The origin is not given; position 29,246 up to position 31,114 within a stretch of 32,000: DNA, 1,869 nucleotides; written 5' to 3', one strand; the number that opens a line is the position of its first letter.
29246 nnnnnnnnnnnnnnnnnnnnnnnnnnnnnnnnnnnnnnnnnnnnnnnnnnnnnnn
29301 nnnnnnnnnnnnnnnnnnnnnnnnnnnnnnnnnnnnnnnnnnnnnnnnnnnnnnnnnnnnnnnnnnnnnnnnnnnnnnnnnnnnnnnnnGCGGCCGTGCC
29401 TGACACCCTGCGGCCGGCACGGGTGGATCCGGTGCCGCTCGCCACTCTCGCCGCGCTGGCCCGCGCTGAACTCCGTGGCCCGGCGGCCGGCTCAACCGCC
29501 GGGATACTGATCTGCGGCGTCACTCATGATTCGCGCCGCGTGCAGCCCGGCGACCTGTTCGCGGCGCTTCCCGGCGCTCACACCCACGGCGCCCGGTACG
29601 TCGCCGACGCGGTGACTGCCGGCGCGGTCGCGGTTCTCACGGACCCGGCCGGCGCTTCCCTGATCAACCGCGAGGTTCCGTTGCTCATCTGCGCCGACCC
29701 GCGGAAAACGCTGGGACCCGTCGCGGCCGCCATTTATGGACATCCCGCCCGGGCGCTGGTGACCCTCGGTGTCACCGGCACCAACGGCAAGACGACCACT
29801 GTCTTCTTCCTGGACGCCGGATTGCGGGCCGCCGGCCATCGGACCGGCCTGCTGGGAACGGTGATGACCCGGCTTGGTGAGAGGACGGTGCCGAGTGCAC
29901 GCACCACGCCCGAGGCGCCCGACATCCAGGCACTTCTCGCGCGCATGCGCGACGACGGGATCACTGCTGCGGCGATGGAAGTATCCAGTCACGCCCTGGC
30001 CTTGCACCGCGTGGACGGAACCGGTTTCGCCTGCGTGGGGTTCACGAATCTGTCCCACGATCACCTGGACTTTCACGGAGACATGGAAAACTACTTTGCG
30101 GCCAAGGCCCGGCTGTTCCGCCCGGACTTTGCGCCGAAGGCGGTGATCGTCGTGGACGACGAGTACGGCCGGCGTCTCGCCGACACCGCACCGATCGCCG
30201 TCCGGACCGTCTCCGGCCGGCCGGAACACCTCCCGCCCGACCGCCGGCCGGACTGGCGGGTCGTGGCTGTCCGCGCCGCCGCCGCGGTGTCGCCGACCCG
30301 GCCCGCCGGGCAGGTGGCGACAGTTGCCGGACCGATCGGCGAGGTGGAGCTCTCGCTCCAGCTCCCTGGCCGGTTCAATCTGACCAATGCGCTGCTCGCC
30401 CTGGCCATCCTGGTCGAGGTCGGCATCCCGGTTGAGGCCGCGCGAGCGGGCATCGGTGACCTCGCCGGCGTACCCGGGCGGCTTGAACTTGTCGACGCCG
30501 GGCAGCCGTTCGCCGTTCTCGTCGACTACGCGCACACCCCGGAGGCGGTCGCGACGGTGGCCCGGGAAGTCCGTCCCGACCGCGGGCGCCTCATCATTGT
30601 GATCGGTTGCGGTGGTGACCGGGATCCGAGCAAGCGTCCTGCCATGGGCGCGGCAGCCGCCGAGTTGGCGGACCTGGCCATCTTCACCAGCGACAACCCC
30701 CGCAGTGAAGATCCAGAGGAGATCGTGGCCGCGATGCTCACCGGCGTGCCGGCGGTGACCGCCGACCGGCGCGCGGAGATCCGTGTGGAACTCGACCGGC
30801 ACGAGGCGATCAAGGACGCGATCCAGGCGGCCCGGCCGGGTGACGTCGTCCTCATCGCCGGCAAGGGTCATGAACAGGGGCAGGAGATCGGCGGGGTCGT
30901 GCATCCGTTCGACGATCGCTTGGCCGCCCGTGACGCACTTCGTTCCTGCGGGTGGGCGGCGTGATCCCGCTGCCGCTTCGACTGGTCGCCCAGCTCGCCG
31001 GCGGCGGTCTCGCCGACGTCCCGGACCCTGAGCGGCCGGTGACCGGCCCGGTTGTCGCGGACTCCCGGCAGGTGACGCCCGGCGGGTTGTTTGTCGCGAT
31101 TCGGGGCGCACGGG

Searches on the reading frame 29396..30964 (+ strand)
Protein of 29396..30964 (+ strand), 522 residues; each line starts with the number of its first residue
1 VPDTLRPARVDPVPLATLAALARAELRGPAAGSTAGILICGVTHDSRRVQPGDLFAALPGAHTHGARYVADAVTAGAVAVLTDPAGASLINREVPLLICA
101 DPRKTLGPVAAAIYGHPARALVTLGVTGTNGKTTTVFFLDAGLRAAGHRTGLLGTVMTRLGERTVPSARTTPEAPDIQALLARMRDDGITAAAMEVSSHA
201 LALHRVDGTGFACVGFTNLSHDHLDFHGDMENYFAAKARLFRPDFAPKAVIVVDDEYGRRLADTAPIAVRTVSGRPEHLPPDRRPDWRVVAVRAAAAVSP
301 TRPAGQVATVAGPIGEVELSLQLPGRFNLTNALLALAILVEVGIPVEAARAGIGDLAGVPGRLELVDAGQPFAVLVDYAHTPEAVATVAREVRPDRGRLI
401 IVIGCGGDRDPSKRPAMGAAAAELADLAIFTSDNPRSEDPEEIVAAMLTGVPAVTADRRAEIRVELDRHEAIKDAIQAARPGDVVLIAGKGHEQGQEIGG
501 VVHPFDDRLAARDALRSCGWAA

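Call 17: search_protein_families(library=pfam, proteins=[window:29396-30964:+], max_evalue=0.001)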
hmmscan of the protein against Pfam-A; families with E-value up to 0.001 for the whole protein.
window:29396-30964:+ (522 aa): 3 families
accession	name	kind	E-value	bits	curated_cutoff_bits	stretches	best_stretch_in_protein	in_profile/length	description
PF08245.18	Mur_ligase_M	-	2e-43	149.1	24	1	126-338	1-199/200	Mur ligase middle domain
PF02875.26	Mur_ligase_C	-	5.4e-33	115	28.4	1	361-491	1-127/127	Mur ligase, glutamate ligase domain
PF01225.30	Mur_ligase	-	6.7e-09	36.4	21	1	40-86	3-54/95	Mur ligase family, catalytic domain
